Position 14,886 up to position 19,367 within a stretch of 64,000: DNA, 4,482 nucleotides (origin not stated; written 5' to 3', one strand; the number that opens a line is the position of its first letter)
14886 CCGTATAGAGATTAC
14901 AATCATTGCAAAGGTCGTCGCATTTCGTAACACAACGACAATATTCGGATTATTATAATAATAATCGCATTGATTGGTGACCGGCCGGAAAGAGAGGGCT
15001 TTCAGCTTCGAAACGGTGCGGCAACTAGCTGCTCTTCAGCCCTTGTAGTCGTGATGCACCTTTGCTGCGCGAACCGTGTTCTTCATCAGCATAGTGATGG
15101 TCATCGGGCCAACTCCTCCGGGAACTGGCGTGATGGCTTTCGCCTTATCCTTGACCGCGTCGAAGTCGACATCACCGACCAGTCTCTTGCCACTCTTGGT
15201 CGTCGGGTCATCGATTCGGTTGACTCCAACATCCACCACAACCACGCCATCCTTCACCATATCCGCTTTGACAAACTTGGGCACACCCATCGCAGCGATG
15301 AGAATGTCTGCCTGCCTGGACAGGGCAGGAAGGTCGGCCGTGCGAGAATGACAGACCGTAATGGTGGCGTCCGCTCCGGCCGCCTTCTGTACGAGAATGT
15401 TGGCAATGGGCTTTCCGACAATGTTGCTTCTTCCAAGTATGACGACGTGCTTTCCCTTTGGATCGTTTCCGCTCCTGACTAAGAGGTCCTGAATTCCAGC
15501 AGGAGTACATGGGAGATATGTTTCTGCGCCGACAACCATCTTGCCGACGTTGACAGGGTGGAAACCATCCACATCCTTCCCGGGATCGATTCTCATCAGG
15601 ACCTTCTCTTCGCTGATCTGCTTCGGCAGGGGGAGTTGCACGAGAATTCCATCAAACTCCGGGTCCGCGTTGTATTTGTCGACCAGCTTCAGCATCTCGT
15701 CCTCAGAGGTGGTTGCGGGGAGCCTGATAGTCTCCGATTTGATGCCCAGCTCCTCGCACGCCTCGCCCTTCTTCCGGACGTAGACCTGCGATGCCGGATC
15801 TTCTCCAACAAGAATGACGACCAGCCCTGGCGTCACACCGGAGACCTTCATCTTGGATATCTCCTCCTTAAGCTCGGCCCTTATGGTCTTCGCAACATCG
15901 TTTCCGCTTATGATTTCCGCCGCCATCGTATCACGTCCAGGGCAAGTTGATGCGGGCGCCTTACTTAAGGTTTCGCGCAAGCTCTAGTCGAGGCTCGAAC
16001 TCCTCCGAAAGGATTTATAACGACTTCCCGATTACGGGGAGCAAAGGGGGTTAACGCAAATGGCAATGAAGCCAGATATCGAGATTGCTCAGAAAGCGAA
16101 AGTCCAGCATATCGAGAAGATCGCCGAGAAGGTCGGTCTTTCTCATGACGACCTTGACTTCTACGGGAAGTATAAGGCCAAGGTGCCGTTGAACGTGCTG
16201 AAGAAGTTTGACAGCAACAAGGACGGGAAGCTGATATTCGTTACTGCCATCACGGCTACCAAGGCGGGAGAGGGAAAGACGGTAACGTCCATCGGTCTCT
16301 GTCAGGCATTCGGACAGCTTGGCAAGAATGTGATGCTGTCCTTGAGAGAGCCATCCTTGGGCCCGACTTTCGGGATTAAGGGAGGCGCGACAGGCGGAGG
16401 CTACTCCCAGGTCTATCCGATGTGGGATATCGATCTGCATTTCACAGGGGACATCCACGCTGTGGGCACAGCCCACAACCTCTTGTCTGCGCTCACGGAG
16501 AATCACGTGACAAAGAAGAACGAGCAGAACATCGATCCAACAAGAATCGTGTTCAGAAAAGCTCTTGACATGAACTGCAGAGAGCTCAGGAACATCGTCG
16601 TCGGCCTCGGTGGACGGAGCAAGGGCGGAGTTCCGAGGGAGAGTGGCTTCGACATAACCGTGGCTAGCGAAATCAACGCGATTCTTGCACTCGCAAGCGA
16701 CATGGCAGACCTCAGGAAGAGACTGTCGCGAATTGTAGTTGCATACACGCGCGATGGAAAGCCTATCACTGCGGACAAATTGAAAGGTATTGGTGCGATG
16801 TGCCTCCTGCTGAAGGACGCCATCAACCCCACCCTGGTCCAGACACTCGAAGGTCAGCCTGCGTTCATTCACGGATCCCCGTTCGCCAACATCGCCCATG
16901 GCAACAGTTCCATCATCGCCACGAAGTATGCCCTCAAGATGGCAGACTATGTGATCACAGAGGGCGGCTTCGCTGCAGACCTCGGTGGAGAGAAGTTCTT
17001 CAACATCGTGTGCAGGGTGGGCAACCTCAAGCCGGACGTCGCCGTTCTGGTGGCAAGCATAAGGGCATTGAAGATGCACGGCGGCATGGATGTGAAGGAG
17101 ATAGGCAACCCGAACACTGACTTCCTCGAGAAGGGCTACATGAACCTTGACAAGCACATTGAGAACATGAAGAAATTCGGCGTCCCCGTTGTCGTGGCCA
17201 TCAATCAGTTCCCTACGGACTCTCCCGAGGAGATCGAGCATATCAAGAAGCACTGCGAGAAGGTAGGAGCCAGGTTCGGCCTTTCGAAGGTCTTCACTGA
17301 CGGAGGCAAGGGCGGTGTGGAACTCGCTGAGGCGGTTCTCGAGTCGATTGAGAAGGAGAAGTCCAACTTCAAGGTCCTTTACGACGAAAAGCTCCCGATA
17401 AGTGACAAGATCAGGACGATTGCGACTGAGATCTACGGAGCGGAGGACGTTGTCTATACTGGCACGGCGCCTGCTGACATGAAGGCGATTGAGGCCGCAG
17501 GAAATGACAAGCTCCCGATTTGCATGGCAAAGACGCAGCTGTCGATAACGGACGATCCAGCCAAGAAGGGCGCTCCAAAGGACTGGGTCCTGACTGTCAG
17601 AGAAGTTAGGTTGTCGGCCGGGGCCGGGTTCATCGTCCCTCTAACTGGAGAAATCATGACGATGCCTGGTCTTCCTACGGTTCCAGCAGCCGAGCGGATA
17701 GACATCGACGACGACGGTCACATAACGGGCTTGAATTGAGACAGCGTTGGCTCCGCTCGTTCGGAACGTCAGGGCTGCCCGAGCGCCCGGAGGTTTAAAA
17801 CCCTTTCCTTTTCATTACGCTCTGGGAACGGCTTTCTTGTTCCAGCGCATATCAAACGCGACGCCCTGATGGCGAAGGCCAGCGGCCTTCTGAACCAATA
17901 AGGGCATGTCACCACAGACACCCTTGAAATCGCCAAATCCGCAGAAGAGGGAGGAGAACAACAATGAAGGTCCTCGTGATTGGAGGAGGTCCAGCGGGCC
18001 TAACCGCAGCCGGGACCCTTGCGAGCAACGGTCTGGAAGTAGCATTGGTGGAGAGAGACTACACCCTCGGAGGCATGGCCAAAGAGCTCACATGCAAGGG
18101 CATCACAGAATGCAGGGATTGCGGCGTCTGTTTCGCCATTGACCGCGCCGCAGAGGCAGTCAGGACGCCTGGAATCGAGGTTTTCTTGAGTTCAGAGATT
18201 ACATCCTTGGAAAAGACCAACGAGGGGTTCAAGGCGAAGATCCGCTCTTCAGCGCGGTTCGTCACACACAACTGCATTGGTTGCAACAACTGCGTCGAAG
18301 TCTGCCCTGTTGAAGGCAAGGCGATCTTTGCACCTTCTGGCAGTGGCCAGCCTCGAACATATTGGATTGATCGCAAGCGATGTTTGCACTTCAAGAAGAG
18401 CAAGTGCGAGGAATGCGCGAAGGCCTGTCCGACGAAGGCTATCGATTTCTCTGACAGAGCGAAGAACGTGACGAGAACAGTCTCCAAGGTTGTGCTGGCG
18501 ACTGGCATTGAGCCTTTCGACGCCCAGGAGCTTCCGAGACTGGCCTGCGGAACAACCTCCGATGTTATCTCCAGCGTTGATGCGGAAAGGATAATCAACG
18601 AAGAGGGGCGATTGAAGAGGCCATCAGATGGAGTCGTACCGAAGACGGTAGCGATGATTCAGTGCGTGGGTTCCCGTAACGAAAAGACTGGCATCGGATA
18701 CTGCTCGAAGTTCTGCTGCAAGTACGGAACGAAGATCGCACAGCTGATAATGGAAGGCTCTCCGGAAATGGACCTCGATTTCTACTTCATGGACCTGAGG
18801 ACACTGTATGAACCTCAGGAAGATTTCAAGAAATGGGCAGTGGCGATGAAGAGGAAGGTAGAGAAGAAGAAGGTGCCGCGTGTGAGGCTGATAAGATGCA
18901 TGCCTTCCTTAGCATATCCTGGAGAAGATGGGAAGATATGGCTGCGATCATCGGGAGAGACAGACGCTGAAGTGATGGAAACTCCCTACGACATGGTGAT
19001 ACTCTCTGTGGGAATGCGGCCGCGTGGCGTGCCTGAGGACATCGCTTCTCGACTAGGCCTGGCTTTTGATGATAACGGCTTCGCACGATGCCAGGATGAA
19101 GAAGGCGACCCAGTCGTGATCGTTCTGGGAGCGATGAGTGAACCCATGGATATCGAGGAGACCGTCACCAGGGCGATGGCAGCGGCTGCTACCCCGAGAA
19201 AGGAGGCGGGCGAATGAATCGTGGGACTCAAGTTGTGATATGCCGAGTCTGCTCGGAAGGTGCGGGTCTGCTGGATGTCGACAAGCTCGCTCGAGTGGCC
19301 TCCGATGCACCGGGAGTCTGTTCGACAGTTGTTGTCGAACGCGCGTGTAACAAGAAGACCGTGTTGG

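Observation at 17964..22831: Second paralogous split-HdrA/MvhD cassette, coupled to MetV-MetF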

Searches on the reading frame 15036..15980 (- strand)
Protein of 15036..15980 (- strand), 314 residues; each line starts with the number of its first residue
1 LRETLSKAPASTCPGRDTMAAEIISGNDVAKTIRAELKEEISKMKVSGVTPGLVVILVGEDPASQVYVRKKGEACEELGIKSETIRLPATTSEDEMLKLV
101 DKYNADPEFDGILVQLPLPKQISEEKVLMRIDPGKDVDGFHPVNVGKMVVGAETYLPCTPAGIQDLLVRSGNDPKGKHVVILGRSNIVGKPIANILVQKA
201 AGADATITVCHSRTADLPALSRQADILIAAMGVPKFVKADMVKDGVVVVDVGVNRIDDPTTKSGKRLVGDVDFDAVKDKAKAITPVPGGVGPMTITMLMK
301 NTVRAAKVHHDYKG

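Call 17: search_protein_families(library=pfam, proteins=[window:15036-15980:-], max_evalue=0.00001)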
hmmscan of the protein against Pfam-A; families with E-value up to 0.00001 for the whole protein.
window:15036-15980:- (314 aa): 2 families
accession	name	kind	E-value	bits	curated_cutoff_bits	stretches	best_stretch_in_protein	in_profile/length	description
PF02882.25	THF_DHG_CYH_C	-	8e-66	220.7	27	1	141-309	1-159/160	Tetrahydrofolate dehydrogenase/cyclohydrolase, NAD(P)-binding domain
PF00763.28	THF_DHG_CYH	-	4.2e-44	149.9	32.8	1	24-138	1-115/115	Tetrahydrofolate dehydrogenase/cyclohydrolase, catalytic domain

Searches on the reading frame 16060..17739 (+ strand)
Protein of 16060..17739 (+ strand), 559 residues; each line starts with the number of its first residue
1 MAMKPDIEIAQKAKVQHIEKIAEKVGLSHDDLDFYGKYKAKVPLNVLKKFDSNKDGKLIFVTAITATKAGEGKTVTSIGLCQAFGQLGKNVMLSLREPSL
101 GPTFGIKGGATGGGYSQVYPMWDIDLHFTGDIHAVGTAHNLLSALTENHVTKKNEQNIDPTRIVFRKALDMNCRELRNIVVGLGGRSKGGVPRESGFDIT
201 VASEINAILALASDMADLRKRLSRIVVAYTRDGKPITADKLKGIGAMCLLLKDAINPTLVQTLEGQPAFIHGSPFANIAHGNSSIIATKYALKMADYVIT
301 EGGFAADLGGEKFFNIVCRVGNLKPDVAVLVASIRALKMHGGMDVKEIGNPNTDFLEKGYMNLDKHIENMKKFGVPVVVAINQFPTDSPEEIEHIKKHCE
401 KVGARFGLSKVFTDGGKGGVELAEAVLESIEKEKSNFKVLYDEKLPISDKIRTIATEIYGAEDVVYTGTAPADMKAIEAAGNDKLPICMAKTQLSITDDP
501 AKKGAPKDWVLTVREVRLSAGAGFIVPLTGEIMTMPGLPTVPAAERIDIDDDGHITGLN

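Call 17: search_protein_families(library=pfam, proteins=[window:16060-17739:+], max_evalue=0.00001)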
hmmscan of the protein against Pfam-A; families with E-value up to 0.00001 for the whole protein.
window:16060-17739:+ (559 aa): 2 families
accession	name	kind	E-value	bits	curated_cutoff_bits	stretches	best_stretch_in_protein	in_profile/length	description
PF01268.25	FTHFS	-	5.1e-257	854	27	1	5-558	2-555/556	Formate--tetrahydrofolate ligase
PF01656.29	CbiA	-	9.8e-06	26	25.4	0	63-93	2-32/125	CobQ/CobB/MinD/ParA nucleotide binding domain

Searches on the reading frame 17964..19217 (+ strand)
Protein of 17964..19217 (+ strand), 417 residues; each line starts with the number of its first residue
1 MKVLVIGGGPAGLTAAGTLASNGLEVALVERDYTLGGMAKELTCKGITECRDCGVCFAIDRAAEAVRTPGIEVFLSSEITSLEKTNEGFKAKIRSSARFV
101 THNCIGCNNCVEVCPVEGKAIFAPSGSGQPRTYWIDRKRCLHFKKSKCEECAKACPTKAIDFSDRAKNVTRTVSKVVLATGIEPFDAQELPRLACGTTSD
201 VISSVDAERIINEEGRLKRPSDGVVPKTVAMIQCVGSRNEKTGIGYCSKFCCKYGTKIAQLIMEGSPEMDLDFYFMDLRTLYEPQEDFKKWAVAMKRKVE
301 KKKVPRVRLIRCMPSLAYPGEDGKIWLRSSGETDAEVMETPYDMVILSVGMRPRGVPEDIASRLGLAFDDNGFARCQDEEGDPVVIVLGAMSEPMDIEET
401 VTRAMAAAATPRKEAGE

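Call 3: search_protein_families(library=pfam, proteins=[window:17964-19217:+], max_evalue=0.01)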
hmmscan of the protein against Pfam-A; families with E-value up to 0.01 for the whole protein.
window:17964-19217:+ (417 aa): 20 families
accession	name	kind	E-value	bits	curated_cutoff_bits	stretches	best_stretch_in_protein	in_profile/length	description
PF07992.20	Pyr_redox_2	-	2.4e-11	44.1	26.1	1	1-90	1-86/291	Pyridine nucleotide-disulphide oxidoreductase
PF12838.12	Fer4_7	-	7e-10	39.7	27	1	103-159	1-52/52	4Fe-4S dicluster domain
PF12831.13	FAD_oxidored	-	8.7e-09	35.6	27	1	3-39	2-38/416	FAD dependent oxidoreductase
PF01494.25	FAD_binding_3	-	3.2e-07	30.3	22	1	2-32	3-33/349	FAD binding domain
PF13450.12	NAD_binding_8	-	4.7e-07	30.4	21.9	1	5-44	1-40/68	NAD(P)-binding Rossmann-like domain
PF00890.30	FAD_binding_2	-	1.2e-06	28.4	20.4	1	3-37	2-36/414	FAD binding domain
PF13237.11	Fer4_10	-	1.9e-06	28.2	25.5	1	101-116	6-21/53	4Fe-4S dicluster domain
PF00070.33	Pyr_redox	-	2.4e-06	28.4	22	1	2-36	1-35/82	Pyridine nucleotide-disulphide oxidoreductase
PF13484.11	Fer4_16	-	4.3e-06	27.8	30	2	147-165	4-21/66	4Fe-4S double cluster binding domain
PF00037.32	Fer4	-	4.5e-06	26.7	21.1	2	103-117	7-21/24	4Fe-4S binding domain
PF01266.30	DAO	-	5.9e-06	26.5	27.9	1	2-36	1-35/353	FAD dependent oxidoreductase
PF03486.20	HI0933_like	-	6.8e-06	26.1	50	1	2-36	2-36/244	HI0933-like protein Rossmann domain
PF12837.12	Fer4_6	-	8.4e-06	25.9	25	2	98-116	3-21/24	4Fe-4S binding domain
PF01946.23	Thi4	-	9.6e-06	25.4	26.2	1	2-37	19-55/235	Thi4 family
PF14697.11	Fer4_21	-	1.6e-05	25.4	35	1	95-117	32-54/59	4Fe-4S dicluster domain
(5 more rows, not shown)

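Call 4: search_protein_families(library=ncbifam, proteins=[window:17964-19217:+], max_evalue=0.001)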
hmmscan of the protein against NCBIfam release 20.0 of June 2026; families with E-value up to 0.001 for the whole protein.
window:17964-19217:+ (417 aa): 83 families (the best 25 are shown)
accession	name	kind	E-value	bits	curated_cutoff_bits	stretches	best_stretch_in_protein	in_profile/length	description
NF040770.1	hetero_SS_HdrA2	exception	1.4e-79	268.1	1100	1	2-410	141-555/777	CoB-CoM heterodisulfide reductase HdrA2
NF041778.1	hetero_SS_HdrA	equivalog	1.1e-66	225.2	1400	1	3-411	145-566/771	ferredoxin:CoB-CoM heterodisulfide reductase subunit HdrA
NF041891.1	hdrA_Methbact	equivalog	5.4e-59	200.2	1300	1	3-409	136-550/762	ferredoxin:CoB-CoM heterodisulfide reductase subunit HdrA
NF005560.0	PRK07233.1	equivalog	8.7e-10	38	252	1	1-46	1-46/435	hypothetical protein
TIGR03997.1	mycofact_OYE_2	equivalog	1.1e-09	37.3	793.15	1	2-81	381-456/645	mycofactocin system FadH/OYE family oxidoreductase 2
TIGR01971.1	NuoI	subfamily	8.1e-09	35.1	113.05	1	85-174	25-112/121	NADH-quinone oxidoreductase, chain I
TIGR03467.1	HpnE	equivalog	3.5e-08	33.2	283.05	1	3-47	1-45/430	hydroxysqualene dehydroxylase HpnE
NF009410.0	PRK12771.1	subfamily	6.1e-08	31.7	516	1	2-39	140-177/566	NAD(P)-binding protein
NF004914.0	PRK06273.1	equivalog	1.1e-07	31.8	163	1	73-117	22-66/167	ferredoxin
TIGR01350.1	lipoamide_DH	equivalog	1.1e-07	30.9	408.8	1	2-41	3-41/461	dihydrolipoyl dehydrogenase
TIGR02734.1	crtI_fam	subfamily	1.4e-07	30.6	238.1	1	3-47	1-45/504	phytoene desaturase family protein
NF005545.0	PRK07208.1-1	equivalog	3.5e-07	28.9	451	1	2-47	9-55/504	hypothetical protein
NF005548.0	PRK07208.1-4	equivalog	4.3e-07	28.9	389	1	2-46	5-49/488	hypothetical protein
TIGR00275.1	TIGR00275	subfamily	5e-07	28.9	183.8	1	3-36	1-34/401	aminoacetone oxidase family FAD-binding enzyme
NF009408.0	PRK12769.1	equivalog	5.5e-07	28.1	1003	1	91-167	74-149/659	formate-dependent uric acid utilization protein AegA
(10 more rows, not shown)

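Call 11: search_solved_structures(query=window:17964-19217:+, max_evalue=0.00001, show_alignments=2)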
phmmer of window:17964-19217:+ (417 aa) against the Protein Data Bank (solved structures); distinct sequences matched with E-value up to 0.00001: 12.
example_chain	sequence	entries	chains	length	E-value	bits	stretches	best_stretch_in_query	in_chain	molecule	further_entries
5odc_A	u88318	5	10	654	3.6e-59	203.9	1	2-409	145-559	Heterodisulfide reductase, subunit A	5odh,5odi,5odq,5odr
8rvv_A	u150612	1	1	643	1e-52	182.6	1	2-410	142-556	H(2):CoB-CoM heterodisulfide,ferredoxin reductase subunit A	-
8rvu_a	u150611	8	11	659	1.1e-52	182.5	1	2-410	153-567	H(2):CoB-CoM heterodisulfide,ferredoxin reductase subunit A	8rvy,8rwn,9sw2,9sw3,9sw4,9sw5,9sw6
9sfi_A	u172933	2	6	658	3.5e-48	167.7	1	3-409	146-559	CoB--CoM heterodisulfide reductase iron-sulfur subunit A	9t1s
7bkb_A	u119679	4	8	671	3.8e-35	124.8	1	3-409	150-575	CoB--CoM heterodisulfide reductase iron-sulfur subunit A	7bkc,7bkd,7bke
6tjr_A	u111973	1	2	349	1.2e-28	103.4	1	173-410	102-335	Fumarate reductase/succinate dehydrogenase flavoprotein domain protein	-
9h2i_B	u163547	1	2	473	1.6e-07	33.8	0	2-44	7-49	Dihydrolipoyl dehydrogenase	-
4jdr_A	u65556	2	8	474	1.6e-07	33.8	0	2-44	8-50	Dihydrolipoyl dehydrogenase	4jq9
1ojt_A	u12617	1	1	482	5.8e-07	31.9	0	3-44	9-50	SURFACE PROTEIN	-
1bhy_A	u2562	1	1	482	5.8e-07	31.9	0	3-44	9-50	P64K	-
5u25_A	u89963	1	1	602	9.5e-07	31.2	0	3-44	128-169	Dihydrolipoamide dehydrogenase (E3 component of pyruvate and 2-oxoglutarate dehydrogenase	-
7vzg_B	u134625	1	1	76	7.7e-06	28.2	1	100-165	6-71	Photosystem P840 reaction center iron-sulfur protein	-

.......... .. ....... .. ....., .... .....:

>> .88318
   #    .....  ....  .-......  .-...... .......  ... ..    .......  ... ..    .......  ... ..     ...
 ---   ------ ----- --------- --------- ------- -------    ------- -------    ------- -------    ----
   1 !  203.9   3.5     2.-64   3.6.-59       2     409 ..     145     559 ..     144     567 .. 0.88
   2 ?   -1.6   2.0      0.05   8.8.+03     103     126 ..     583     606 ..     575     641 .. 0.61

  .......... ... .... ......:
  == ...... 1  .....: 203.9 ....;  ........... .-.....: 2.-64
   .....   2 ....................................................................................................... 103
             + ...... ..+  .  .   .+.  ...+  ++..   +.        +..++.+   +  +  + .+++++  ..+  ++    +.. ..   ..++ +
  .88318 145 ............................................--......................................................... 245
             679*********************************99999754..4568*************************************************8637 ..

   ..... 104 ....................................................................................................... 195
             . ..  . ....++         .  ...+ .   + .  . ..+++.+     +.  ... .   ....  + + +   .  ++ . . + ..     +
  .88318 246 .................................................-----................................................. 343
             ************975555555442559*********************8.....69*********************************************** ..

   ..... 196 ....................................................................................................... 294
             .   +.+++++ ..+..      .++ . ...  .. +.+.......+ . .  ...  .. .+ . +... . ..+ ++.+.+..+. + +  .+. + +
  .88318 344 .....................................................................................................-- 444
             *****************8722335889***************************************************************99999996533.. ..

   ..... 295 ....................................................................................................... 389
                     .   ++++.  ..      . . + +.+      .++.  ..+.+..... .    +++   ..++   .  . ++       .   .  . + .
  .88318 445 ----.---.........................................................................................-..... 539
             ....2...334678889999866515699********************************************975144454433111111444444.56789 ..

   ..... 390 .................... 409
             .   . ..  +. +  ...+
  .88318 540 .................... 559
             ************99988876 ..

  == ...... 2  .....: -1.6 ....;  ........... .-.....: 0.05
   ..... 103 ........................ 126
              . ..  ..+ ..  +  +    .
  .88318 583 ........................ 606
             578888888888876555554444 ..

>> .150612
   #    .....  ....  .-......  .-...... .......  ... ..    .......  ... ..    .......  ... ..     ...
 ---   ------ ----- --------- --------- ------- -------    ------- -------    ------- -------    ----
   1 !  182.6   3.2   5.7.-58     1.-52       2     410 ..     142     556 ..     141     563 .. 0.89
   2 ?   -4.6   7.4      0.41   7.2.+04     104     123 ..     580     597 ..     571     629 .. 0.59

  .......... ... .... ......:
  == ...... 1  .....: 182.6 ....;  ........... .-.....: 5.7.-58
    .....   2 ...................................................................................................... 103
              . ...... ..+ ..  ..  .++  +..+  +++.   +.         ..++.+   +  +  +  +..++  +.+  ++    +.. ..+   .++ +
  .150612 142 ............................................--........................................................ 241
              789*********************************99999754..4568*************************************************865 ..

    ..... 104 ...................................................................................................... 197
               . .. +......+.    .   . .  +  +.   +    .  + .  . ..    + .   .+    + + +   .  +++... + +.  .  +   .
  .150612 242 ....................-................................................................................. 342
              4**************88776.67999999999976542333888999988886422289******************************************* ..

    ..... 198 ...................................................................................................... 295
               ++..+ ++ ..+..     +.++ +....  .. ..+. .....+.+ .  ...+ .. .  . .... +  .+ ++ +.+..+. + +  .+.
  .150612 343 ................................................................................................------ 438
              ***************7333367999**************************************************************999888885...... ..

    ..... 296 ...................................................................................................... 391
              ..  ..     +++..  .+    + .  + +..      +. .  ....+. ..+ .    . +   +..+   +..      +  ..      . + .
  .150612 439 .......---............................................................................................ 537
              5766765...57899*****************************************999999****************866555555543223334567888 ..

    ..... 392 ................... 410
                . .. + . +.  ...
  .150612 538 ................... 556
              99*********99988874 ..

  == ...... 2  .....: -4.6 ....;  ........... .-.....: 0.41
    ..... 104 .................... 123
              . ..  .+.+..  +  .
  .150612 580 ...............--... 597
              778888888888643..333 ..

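Call 55: search_protein_representatives(protein=window:17964-19217:+)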
Query: 417 residues. Proteins with E-value up to 0.001 (for the whole library): 3637; up to 1e-10: 2007; up to 1e-30: 666. The best 150 are listed.
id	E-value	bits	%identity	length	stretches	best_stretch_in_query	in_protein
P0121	1.6e-162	557.5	60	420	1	2-409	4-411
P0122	5.1e-125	434.0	60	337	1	73-410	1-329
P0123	4.2e-99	348.6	66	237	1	2-233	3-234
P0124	2.9e-96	339.3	36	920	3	2-410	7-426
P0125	1.4e-88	314.0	43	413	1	2-410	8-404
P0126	1.3e-87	310.8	34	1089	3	2-409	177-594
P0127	4.6e-84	299.1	33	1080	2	4-410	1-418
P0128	5.0e-83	295.7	40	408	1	3-408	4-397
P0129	2.6e-76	273.6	39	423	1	3-409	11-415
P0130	2.7e-73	263.6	31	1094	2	3-410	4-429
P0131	1.1e-69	251.8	37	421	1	2-409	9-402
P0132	1.0e-68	248.6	34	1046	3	3-410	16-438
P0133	3.2e-67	243.6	34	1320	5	137-409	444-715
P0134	4.4e-66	239.9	38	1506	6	136-409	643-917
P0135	8.5e-66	238.9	36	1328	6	136-410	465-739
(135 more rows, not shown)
